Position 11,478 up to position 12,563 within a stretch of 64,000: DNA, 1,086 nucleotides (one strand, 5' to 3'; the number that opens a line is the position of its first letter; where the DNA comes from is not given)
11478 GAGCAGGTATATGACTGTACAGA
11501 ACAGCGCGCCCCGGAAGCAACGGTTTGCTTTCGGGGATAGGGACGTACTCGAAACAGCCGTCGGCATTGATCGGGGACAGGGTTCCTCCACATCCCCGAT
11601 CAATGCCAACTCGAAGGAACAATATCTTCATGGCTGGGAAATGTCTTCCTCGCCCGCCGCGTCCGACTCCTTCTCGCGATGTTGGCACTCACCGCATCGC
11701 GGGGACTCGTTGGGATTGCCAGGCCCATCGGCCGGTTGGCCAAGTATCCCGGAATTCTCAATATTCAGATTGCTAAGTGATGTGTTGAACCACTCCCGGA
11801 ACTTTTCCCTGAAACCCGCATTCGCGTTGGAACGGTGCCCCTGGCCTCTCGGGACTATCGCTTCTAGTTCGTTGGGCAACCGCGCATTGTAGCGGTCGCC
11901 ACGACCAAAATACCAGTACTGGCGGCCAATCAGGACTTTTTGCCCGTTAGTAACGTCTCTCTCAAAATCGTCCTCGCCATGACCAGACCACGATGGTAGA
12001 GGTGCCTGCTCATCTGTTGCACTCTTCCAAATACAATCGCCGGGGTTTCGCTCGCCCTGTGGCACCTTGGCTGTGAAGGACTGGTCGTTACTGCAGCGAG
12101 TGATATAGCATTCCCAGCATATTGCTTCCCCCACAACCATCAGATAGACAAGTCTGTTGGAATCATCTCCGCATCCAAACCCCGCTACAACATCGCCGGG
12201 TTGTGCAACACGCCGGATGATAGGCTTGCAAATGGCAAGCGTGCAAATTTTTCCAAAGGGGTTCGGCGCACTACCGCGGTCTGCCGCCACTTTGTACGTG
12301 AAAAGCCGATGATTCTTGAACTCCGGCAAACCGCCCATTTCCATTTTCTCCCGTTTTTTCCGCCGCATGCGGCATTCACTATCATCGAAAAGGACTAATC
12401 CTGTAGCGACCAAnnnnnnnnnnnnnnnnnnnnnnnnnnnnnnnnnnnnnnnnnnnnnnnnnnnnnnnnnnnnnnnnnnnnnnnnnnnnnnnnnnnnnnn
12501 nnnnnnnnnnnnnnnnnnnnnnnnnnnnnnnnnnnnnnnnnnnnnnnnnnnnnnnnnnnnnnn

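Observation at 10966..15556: Compact 4-gene operon: tandem-AAA+ ATPase plus three uncharacterised proteins (two paralogs) inside a defense-island context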

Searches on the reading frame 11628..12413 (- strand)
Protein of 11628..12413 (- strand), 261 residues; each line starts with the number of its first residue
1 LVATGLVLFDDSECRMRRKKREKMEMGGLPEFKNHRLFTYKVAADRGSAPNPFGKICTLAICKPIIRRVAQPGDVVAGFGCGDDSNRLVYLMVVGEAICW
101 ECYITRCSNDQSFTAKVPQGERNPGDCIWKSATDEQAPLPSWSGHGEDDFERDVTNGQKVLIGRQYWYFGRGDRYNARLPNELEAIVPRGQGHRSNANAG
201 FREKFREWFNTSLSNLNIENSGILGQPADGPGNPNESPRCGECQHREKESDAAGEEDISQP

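Call 3: search_protein_families(library=pfam, proteins=[window:11628-12413:-], max_evalue=0.1)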
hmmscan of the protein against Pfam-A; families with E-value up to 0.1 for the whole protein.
window:11628-12413:- (261 aa): 1 family
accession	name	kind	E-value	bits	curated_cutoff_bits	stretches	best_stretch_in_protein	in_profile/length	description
PF18753.6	Nmad2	-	1.2e-34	120.1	26.1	1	36-214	3-186/200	Nucleotide modification associated domain 2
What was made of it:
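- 11628..12344 (-): Nmad2 family protein (PF18753) with a PUA-like (YTH/EVE/ASCH) fold; predicted binder or processor of modified bases or nucleotides. Pfam 1.2e-34, 120 bits against a cut-off of 26 (call 3).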

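Call 4: search_protein_families(library=padloc, proteins=[window:11628-12413:-], max_evalue=0.1)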
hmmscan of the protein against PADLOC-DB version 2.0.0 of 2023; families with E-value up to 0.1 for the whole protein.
window:11628-12413:- (261 aa): 0 families

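Call 5: search_protein_families(library=ncbifam, proteins=[window:11628-12413:-], max_evalue=0.1)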
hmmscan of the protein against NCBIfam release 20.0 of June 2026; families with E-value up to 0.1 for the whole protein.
window:11628-12413:- (261 aa): 0 families

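Call 23: find_homologous_proteins(query=window:11628-12344:-, max_evalue=0.001)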
Query window:11628-12344:- (238 aa): 150 proteins with E <= 0.001 among 264 candidates; the best 120 are listed.
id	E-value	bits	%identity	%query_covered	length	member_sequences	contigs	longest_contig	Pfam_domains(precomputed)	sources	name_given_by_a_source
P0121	5.2e-164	562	100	99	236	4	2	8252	PF18753.7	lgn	-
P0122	5.7e-83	296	58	98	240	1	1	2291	PF18753.7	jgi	jgi:hypothetical protein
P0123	2.6e-72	261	54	93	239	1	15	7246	PF18753.7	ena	-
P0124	2.7e-72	261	50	93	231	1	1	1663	PF18753.7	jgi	jgi:hypothetical protein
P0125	4.6e-71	257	48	97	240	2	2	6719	PF18753.7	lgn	-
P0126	2.3e-69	252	54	93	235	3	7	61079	PF18753.7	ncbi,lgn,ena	ncbi:MAG: hypothetical protein AABY81_03215 [Pseudomonadota bacterium]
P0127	6.8e-69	250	52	92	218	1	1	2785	PF18753.7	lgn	-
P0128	4.5e-68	247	49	94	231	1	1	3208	PF18753.7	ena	-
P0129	7.4e-68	247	52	93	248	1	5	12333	PF18753.7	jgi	jgi:hypothetical protein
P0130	1.6e-67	246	52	93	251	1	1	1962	PF18753.7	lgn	-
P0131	2.5e-67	245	50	94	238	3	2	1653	PF18753.7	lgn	-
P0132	6.1e-66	240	50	97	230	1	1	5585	PF18753.7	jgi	jgi:hypothetical protein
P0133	6.8e-66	240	52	93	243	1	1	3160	PF18753.7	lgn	-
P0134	7.0e-66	240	53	93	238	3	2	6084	PF18753.7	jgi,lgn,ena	-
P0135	8.6e-66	240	51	93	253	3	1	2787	PF18753.7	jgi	jgi:hypothetical protein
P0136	1.4e-65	239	50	97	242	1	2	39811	PF18753.7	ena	-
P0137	3.3e-65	238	51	93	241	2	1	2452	PF18753.7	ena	-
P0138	3.6e-65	238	50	93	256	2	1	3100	PF18753.7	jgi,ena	-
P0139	5.0e-65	237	50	93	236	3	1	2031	PF18753.7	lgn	-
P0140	6.9e-65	237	50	97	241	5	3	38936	PF18753.7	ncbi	-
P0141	8.9e-65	237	50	92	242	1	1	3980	PF18753.7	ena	-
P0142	1.4e-64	236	50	94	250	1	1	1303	PF18753.7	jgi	jgi:hypothetical protein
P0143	2.7e-64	235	47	95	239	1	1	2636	PF18753.7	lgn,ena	-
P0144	3.2e-64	235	50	96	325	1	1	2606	PF18753.7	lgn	-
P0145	5.3e-64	234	52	84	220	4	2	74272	PF18753.7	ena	-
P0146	1.8e-63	232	50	96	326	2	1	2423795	PF18753.7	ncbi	-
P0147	1.8e-63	232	49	94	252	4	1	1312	PF18753.7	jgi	jgi:hypothetical protein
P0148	3.1e-63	231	49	94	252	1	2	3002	PF18753.7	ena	-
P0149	3.2e-63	231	52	83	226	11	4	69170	PF18753.7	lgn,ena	-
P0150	3.2e-63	231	50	97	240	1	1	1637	PF18753.7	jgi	jgi:hypothetical protein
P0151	5.4e-63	231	50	93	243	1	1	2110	PF18753.7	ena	-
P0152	6.4e-63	230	48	95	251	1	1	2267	PF18753.7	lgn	-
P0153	1.1e-62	230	49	93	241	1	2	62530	PF18753.7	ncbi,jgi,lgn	-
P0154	1.9e-62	229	48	94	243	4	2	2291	PF18753.7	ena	-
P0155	3.0e-62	228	50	93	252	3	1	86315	PF18753.7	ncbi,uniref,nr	ncbi:MAG: hypothetical protein Q8L79_09525 [Methylobacter sp.]|uniref:Nmad2 family putative nucleoti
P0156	3.1e-62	228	52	83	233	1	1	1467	PF18753.7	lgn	-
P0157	4.5e-62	228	49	93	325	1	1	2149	PF18753.7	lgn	-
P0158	5.0e-62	228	50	94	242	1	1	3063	PF18753.7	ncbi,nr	ncbi:MAG: hypothetical protein Q8L02_08105 [Candidatus Nitrotoga sp.]|nr:hypothetical protein [Candi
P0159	6.3e-62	227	47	94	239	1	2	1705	PF18753.7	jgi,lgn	-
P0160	9.9e-62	227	49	94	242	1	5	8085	PF18753.7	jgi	jgi:hypothetical protein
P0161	1.3e-61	226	49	93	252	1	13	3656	PF18753.7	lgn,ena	-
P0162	2.0e-61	226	51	90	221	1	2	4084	PF18753.7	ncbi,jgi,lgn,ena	ncbi:MAG: hypothetical protein WCH01_13620 [Methylococcaceae bacterium]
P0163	2.4e-61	225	50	93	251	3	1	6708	PF18753.7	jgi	jgi:hypothetical protein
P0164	2.6e-61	225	50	94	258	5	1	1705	PF18753.7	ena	-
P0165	6.0e-61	224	47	95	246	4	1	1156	PF18753.7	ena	-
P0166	7.4e-61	224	50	94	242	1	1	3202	PF18753.7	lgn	-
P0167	1.1e-60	223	49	81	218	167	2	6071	PF18753.7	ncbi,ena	-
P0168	2.1e-60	222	48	93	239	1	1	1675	PF18753.7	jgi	-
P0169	2.2e-60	222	47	87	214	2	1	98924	PF18753.7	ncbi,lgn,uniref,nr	ncbi:hypothetical protein [Eikenella longinqua]|uniref:Nmad2 family putative nucleotide modification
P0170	2.4e-60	222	47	93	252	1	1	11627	PF18753.7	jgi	jgi:hypothetical protein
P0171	2.9e-60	222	49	93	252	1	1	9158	PF18753.7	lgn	-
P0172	4.7e-60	221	49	94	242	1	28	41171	PF18753.7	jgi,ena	jgi:hypothetical protein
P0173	5.3e-60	221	47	95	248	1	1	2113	PF18753.7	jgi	jgi:Nucleotide modification associated domain 2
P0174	1.7e-59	219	46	96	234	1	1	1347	PF18753.7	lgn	-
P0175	1.6e-58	216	48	97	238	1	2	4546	PF18753.7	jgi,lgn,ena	-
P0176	2.0e-58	216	47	95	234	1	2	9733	PF18753.7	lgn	-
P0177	2.7e-58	215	43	90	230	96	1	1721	PF18753.7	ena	-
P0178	5.6e-58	214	47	94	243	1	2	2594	PF18753.7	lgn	-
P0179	8.7e-58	214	50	82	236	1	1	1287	PF18753.7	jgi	jgi:hypothetical protein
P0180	1.0e-57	213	47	94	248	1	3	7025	PF18753.7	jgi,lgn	jgi:hypothetical protein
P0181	3.9e-57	211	49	93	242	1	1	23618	PF18753.7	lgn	-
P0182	7.6e-56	207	45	94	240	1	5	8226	PF18753.7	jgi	jgi:hypothetical protein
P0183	9.8e-56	207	51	82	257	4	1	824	PF18753.7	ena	-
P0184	1.6e-55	206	47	85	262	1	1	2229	PF18753.7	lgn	-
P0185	1.6e-55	206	47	89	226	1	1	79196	PF18753.7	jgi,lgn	-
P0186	2.6e-54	202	46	94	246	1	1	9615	PF18753.7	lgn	-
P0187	3.8e-54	202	46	93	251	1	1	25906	PF18753.7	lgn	-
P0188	1.0e-53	200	46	93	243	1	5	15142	PF18753.7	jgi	jgi:hypothetical protein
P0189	2.9e-53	199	48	82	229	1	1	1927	PF18753.7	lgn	-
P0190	3.6e-53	199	44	94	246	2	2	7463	PF18753.7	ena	-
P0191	4.0e-53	198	44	93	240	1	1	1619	PF18753.7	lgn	-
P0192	4.7e-53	198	48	82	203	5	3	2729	PF18753.7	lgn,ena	-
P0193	5.6e-53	198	44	95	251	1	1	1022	PF18753.7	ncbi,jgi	jgi:hypothetical protein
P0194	6.4e-53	198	46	94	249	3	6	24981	PF18753.7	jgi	jgi:hypothetical protein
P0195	1.2e-52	197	44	94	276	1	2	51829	PF18753.7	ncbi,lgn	-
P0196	1.8e-52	196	45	95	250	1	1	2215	PF18753.7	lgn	-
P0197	2.1e-52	196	46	93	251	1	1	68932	PF18753.7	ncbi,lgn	-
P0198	1.2e-51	193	49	86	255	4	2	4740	PF18753.7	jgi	jgi:hypothetical protein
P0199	1.5e-51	193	47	93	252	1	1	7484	PF18753.7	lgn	-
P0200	1.8e-51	193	45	93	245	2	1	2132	PF18753.7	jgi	jgi:hypothetical protein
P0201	2.2e-50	189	45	95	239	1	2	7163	PF18753.7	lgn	-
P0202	8.2e-50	187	44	95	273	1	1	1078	PF18753.7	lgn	-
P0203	2.9e-49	186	41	91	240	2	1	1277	PF18753.7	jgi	jgi:Nucleotide modification associated domain 2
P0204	9.7e-49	184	43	95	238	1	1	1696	PF18753.7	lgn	-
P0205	3.0e-47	179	43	93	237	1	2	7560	PF18753.7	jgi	jgi:hypothetical protein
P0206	1.4e-45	174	47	82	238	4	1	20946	PF18753.7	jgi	jgi:hypothetical protein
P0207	8.2e-39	151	51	58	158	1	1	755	PF18753.7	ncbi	-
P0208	4.8e-31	126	44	74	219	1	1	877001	PF18753.7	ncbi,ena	-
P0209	2.8e-30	123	44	73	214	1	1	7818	PF18753.7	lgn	-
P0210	6.1e-30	122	40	90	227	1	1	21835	PF18753.7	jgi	jgi:Nucleotide modification associated domain 2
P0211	1.7e-29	121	36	93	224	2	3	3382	PF18753.7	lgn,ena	-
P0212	1.5e-28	118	41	81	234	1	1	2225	PF18753.7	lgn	-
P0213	1.8e-28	118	49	51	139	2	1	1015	PF18753.7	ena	-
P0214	1.8e-28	118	43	73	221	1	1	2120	PF18753.7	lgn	-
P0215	4.7e-28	116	39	83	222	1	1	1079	PF18753.7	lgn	-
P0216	7.0e-28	116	39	73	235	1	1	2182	PF18753.7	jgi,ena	-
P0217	7.4e-28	116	39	80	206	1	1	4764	PF18753.7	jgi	jgi:hypothetical protein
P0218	1.6e-27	114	40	74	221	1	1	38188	PF18753.7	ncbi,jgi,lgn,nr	ncbi:MAG TPA: hypothetical protein VFE46_16520 [Pirellulales bacterium]|jgi:hypothetical protein|nr:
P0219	1.8e-27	114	39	90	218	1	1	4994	PF18753.7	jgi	-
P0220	1.2e-26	112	40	81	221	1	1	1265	PF18753.7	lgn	-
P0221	1.4e-26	111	40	74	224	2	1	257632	PF18753.7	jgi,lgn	jgi:hypothetical protein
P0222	2.0e-26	111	39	80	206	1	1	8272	PF18753.7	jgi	jgi:hypothetical protein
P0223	7.5e-26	109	38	90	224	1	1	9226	PF18753.7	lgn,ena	-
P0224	8.2e-26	109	42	74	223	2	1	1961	PF18753.7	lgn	-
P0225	1.5e-25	108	35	95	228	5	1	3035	PF18753.7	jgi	jgi:hypothetical protein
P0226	1.6e-25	108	37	82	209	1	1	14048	PF18753.7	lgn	-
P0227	4.4e-25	106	40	74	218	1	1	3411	PF18753.7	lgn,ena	-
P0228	4.7e-25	106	41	73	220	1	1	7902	PF18753.7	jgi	-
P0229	6.7e-25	106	36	91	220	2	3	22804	PF18753.7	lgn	-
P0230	7.3e-25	106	36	91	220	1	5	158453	PF18753.7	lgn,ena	-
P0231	7.4e-25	106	40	81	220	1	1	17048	PF18753.7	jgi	jgi:hypothetical protein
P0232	7.9e-25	106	33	82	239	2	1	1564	PF18753.7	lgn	-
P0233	1.0e-24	105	37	82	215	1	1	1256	PF18753.7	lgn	-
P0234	1.5e-24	105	38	91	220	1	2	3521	PF18753.7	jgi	jgi:hypothetical protein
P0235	2.4e-24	104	41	82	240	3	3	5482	PF18753.7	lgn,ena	-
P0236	2.6e-24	104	40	81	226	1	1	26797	PF18753.7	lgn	-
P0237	3.2e-24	104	36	76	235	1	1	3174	PF18753.7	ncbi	-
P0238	6.5e-24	103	34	94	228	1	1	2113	PF18753.7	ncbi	-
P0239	8.1e-24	102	40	73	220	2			PF18753.7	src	-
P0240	1.3e-23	102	39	73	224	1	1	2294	PF18753.7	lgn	-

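Call 24: find_encoding_contigs(protein=P0126, flank=8000, max_places=1)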
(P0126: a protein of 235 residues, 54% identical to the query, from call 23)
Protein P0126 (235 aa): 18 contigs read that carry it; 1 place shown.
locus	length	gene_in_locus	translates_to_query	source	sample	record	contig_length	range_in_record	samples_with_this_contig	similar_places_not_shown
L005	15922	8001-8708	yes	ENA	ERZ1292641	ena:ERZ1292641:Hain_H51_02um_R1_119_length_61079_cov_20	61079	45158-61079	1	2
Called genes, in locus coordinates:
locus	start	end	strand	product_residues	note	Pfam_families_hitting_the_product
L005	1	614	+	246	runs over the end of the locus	PF01975:SurE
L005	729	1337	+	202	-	PF01135:PCMT, PF13649:Methyltransf_25 (weak)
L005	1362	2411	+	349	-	PF01476:LysM, PF01551:Peptidase_M23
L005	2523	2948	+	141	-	-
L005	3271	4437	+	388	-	-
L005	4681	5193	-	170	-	PF07799:DUF1643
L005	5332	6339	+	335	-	PF13280:WYL, PF25583:WCX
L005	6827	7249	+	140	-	-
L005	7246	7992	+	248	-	PF18754:Nmad3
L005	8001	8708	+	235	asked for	PF18753:Nmad2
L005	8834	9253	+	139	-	-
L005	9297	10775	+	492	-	PF11074:DUF2779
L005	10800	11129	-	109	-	PF13560:HTH_31 (weak), PF01381:HTH_3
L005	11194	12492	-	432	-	PF09903:DUF2130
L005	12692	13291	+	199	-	PF00081:Sod_Fe_N, PF02777:Sod_Fe_C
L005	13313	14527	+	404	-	PF00579:tRNA-synt_1b, PF22421:SYY_C-terminal (weak), PF01479:S4, PF13275:S4_2 (faint)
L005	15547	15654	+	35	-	-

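Call 25: find_encoding_contigs(protein=P0146, flank=8000, max_places=1)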
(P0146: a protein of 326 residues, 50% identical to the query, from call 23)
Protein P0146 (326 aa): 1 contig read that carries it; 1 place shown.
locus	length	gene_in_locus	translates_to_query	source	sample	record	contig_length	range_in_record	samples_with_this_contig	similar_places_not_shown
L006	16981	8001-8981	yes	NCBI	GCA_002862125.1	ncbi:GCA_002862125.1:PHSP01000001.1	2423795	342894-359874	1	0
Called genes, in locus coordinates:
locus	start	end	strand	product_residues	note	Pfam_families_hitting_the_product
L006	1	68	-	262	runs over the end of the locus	PF00480:ROK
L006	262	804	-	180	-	PF06496:DUF1097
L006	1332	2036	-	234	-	PF01169:GDT1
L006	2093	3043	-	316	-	PF02535:Zip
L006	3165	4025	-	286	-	PF12762:DDE_Tnp_IS1595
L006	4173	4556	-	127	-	PF01329:Pterin_4a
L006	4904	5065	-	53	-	-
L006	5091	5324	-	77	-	PF02353:CMAS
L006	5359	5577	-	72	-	PF13700:DUF4158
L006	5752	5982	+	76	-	PF04255:DUF433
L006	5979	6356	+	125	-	PF18478:PIN_10 (weak), PF18480:DUF5615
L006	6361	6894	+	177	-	PF00239:Resolvase, PF02796:HTH_7 (weak)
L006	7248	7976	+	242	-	PF18754:Nmad3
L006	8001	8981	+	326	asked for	PF18753:Nmad2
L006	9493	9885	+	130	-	PF04892:VanZ-LLP1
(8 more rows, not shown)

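Call 26: find_encoding_contigs(protein=P0169, flank=8000, max_places=1)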
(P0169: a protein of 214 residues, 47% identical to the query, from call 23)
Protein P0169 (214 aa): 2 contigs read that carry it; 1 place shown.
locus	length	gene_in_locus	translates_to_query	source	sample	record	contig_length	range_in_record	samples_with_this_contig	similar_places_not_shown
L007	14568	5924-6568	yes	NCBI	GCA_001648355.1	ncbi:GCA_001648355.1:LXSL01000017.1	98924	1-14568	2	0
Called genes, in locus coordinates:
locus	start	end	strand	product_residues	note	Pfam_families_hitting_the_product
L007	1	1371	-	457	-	PF05616:Neisseria_TspB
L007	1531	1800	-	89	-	-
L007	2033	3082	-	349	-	PF05707:Zot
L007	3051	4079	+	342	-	PF00004:AAA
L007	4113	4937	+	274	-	PF02146:SIR2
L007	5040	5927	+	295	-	PF18754:Nmad3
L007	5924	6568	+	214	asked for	PF18753:Nmad2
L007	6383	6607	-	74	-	-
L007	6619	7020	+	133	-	-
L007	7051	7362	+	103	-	-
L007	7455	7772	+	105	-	-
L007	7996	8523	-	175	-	PF00691:OmpA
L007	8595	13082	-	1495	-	PF13018:ESPR, PF18883:AC_1, PF03797:Autotransporter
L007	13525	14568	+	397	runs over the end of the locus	PF02441:Flavoprotein, PF04127:DFP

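Call 29: find_related_loci(query=window:11628-12344:-, collection=viral_contigs, flank=8000)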
Query window:11628-12344:- (238 aa) in viral_contigs; peptide patterns used: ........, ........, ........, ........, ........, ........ (x = any residue, [..] = any of these).
5 stretches matched a pattern, but none encodes a relative of the query by tblastn (E <= 1e-3).

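Call 32: find_related_loci(query=A2, collection=genome_contigs, flank=10000)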
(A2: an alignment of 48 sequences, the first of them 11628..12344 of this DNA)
Query A2 (238 aa) in genome_contigs; peptide patterns used: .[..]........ (x = any residue, [..] = any of these).
149 stretches matched a pattern; 142 encode a relative of the query (tblastn E <= 1e-3); the best 80 are kept; 80 distinct loci.
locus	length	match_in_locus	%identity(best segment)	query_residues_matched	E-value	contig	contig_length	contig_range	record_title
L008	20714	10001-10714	100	1-238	4e-163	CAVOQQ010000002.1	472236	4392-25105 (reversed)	MAG: uncultured Acidimicrobiales bacterium isolate MFD09964.bin.1.68 genome assembly, contig: contig_19950, whole genome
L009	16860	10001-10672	54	13-233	6e-72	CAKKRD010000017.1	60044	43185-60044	Nitrosomonadaceae bacterium isolate Hainich-H51-bin263-1 genome assembly, contig: H51-bin263_1_Hain_H51_02um_R2_128_leng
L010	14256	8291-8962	52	13-233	1e-70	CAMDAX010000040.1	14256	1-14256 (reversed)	MAG: Nitrosovibrio sp. Nv4 isolate MsH-01oct19-150 genome assembly, contig: MsH-01oct19-C8797, whole genome shotgun sequ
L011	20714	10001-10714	50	6-233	2e-69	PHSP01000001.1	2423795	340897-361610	MAG: Methylobacter sp. KS41 1, whole genome shotgun sequence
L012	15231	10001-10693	50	13-233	2e-68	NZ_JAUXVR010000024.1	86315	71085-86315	MAG: Methylobacter sp. isolate C15_maxbin.016 C15_k141_439459, whole genome shotgun sequence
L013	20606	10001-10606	52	6-206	3e-66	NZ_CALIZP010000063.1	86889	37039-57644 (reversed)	MAG: uncultured Cardiobacterium sp. isolate ERR589363_bin.58_CONCOCT_v1.1_MAG ERZ772766.41, whole genome shotgun sequenc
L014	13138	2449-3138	50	13-234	7e-66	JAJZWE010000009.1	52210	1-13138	MAG: Nitrospirae bacterium isolate TL1-1.bin1 NODE_316_length_52210_cov_3.449168, whole genome shotgun sequence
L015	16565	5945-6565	47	11-218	3e-63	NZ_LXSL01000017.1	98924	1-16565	Eikenella longinqua strain NML02-A-017 Eiksp_contig000017, whole genome shotgun sequence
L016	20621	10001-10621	46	11-218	9e-63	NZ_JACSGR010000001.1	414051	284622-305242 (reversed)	Eikenella glucosivorans strain S3360 NODE_1_length_414051_cov_198.642992, whole genome shotgun sequence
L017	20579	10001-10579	49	3-195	4e-62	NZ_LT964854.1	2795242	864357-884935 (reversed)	Ottowia massiliensis strain Marseille-P4747, whole genome shotgun sequence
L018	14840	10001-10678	43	11-233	7e-59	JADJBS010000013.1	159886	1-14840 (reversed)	MAG: Candidatus Defluviibacillus avedoerensis isolate Aved_18-Q3-R54-62_BAT3C.394 tig00018383-10-1601960, whole genome s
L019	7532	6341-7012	43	6-235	2e-56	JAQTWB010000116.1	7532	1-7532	MAG: bacterium isolate STC_100 NODE_25411_length_7532_cov_4.182849_Sandtown_C, whole genome shotgun sequence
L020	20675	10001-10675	41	6-227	2e-55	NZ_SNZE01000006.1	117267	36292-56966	Hydromonas duriensis strain DSM 102852 Ga0244583_106, whole genome shotgun sequence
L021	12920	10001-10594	45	11-208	3e-49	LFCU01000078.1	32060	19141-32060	Candidatus Achromatium palustre isolate Sipp_2015 Ga0064002_1163, whole genome shotgun sequence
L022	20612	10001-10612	42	3-204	2e-48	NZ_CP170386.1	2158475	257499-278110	Lonepinella sp. MS14434 chromosome, complete genome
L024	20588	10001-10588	40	6-202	2e-41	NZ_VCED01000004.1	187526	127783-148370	Haemophilus seminalis strain SZY H1 Scaffold4, whole genome shotgun sequence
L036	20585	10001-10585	38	9-204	7e-32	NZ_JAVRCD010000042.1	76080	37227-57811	MAG: Nostoc sp. DedQUE08 contig_42, whole genome shotgun sequence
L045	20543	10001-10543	37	13-194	1e-30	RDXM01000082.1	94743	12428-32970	MAG: Candidatus Kapaibacterium sp. isolate PH2015_12D_48_15 PH2015_12D_scaffold_35, whole genome shotgun sequence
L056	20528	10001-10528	38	13-188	3e-29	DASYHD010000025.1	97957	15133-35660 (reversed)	MAG TPA_asm: Flavisolibacter sp. isolate SMAG_U4231 k141_2548, whole genome shotgun sequence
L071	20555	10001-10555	37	13-194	7e-28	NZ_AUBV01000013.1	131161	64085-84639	Algoriphagus mannitolivorans DSM 15301 G458DRAFT_scaffold00011.11_C, whole genome shotgun sequence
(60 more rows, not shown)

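Call 38: search_protein_families(library=pfam, proteins=[L016:4964-5941:+, L016:8172-8996:+, L016:10665-11417:+, L016:11550-11867:+, L022:8918-9859:+, L022:11479-11919:+, L022:11919-12170:+, L022:12253-13011:+, L024:11478-12602:+, L016:3815-4888:+], max_evalue=0.01)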
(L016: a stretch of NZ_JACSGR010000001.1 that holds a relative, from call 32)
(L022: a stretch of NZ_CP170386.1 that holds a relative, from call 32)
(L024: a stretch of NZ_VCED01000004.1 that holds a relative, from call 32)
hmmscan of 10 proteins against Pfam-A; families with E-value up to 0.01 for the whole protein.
L016:4964-5941:+ (325 aa): 2 families
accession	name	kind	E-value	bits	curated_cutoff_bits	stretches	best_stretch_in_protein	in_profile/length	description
PF13280.12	WYL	-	1.3e-10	41.6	21.8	1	158-224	2-69/70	WYL domain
PF25583.1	WCX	-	9.1e-05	23.2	23.9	1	254-312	4-57/76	WCX domain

L016:8172-8996:+ (274 aa): 1 family
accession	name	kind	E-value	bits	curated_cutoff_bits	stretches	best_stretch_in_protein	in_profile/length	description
PF02146.23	SIR2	-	1.6e-19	71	24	1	24-187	1-150/180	Sir2 family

L016:10665-11417:+ (250 aa): 2 families
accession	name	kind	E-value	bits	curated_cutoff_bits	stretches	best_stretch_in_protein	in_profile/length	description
PF13672.11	PP2C_2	-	2.7e-10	40.6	24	1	43-217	21-190/209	Protein phosphatase 2C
PF07228.17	SpoIIE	-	3.3e-08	34.1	25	1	180-245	111-188/192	Stage II sporulation protein E (SpoIIE)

L016:11550-11867:+ (105 aa): 1 family
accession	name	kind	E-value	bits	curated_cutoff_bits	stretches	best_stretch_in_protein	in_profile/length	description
PF10404.14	BHD_2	-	2.7e-05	25.3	33.5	0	25-39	2-16/63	Rad4 beta-hairpin domain 2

L022:8918-9859:+ (313 aa): 2 families
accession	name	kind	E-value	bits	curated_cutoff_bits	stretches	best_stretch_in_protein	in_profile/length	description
PF13280.12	WYL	-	1.5e-09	38.2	21.8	1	155-220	2-69/70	WYL domain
PF25583.1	WCX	-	0.00027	21.6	23.9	1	251-307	3-56/76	WCX domain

L022:11479-11919:+ (146 aa): 1 family
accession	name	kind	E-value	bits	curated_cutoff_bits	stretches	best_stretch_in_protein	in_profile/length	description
PF04664.18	OGFr_N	-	0.00023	21.2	22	1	97-142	40-84/208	Opioid growth factor receptor (OGFr) conserved region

L022:11919-12170:+ (83 aa): 0 families

L022:12253-13011:+ (252 aa): 3 families
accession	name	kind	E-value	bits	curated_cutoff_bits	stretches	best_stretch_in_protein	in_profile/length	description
PF13672.11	PP2C_2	-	3.3e-10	40.3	24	1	45-219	24-193/209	Protein phosphatase 2C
PF00481.26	PP2C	-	1.5e-06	28.6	20.3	1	34-142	32-142/255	Protein phosphatase 2C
PF07228.17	SpoIIE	-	0.0025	18.2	25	0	178-205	110-137/192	Stage II sporulation protein E (SpoIIE)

L024:11478-12602:+ (374 aa): 1 family
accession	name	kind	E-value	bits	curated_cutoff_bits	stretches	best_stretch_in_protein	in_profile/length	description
PF14434.11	Imm6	-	0.0091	16.3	25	0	191-236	26-70/121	Immunity protein Imm6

L016:3815-4888:+ (357 aa): 0 families
